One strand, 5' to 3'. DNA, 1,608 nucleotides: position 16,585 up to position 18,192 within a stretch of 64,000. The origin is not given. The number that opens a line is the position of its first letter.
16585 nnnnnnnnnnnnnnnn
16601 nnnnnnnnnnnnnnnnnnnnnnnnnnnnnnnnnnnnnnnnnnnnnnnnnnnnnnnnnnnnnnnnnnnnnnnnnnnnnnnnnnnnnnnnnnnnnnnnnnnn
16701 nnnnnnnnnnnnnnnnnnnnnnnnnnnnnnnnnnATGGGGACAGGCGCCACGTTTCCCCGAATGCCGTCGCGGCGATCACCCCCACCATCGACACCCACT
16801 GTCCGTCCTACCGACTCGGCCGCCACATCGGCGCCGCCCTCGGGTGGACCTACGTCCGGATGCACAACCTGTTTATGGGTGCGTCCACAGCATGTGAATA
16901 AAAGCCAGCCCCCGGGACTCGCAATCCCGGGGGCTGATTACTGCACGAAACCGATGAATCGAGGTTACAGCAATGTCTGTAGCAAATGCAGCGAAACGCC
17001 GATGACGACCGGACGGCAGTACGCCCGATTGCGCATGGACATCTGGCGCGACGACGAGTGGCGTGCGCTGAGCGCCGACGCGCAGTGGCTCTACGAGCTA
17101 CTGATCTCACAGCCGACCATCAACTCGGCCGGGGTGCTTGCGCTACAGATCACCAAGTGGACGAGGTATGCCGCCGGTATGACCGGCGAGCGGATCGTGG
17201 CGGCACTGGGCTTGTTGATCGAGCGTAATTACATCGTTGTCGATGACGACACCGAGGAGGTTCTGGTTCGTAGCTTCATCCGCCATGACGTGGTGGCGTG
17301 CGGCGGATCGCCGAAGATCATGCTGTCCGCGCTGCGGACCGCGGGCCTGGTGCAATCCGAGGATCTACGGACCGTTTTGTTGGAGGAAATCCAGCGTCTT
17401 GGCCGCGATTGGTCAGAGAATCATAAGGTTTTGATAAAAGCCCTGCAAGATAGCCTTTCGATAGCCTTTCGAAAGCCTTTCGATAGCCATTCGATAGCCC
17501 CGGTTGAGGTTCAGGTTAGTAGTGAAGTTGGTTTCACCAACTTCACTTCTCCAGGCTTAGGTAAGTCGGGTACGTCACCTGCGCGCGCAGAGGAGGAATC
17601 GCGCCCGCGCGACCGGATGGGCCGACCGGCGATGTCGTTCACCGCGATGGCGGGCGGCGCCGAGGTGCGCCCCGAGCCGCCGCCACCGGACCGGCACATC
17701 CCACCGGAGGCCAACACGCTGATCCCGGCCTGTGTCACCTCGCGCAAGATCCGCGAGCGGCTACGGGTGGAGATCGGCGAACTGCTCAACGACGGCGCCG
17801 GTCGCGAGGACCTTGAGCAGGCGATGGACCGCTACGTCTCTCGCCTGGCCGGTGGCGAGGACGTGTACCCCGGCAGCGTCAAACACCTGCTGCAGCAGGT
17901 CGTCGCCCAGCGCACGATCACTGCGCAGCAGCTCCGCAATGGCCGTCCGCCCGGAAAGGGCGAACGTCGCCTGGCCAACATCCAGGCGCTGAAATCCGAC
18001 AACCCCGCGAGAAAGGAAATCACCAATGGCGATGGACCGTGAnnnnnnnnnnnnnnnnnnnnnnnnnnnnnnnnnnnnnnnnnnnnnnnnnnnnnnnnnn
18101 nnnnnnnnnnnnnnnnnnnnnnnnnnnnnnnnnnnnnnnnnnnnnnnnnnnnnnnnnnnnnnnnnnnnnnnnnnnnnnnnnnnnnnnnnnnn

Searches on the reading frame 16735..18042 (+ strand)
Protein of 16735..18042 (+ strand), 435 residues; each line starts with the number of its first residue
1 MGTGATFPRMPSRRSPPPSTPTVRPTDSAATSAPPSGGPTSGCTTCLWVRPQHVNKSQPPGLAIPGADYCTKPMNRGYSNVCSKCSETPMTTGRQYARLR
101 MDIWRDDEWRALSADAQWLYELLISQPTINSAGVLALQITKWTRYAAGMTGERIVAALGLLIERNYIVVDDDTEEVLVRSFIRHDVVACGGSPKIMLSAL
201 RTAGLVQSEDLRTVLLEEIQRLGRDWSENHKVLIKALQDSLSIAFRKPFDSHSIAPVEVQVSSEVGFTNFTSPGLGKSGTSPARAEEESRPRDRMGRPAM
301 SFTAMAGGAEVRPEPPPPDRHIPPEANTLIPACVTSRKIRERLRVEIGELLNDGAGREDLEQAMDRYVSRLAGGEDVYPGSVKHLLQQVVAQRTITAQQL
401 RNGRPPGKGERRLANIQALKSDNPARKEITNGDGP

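Call 43: search_protein_families(library=phrogs, proteins=[window:16735-18042:+], max_evalue=0.001)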
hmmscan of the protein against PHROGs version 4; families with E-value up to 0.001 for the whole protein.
window:16735-18042:+ (435 aa): 3 families
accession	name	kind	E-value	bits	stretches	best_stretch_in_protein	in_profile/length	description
phrog_3171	-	DNA, RNA and nucleotide metabolism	1e-46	161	1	92-328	1-236/331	replication initiation protein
phrog_8064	-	DNA, RNA and nucleotide metabolism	1.6e-42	146.9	1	91-249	87-248/446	replication initiation protein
phrog_25711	-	unknown function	4.6e-08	34.4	1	93-212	3-119/164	-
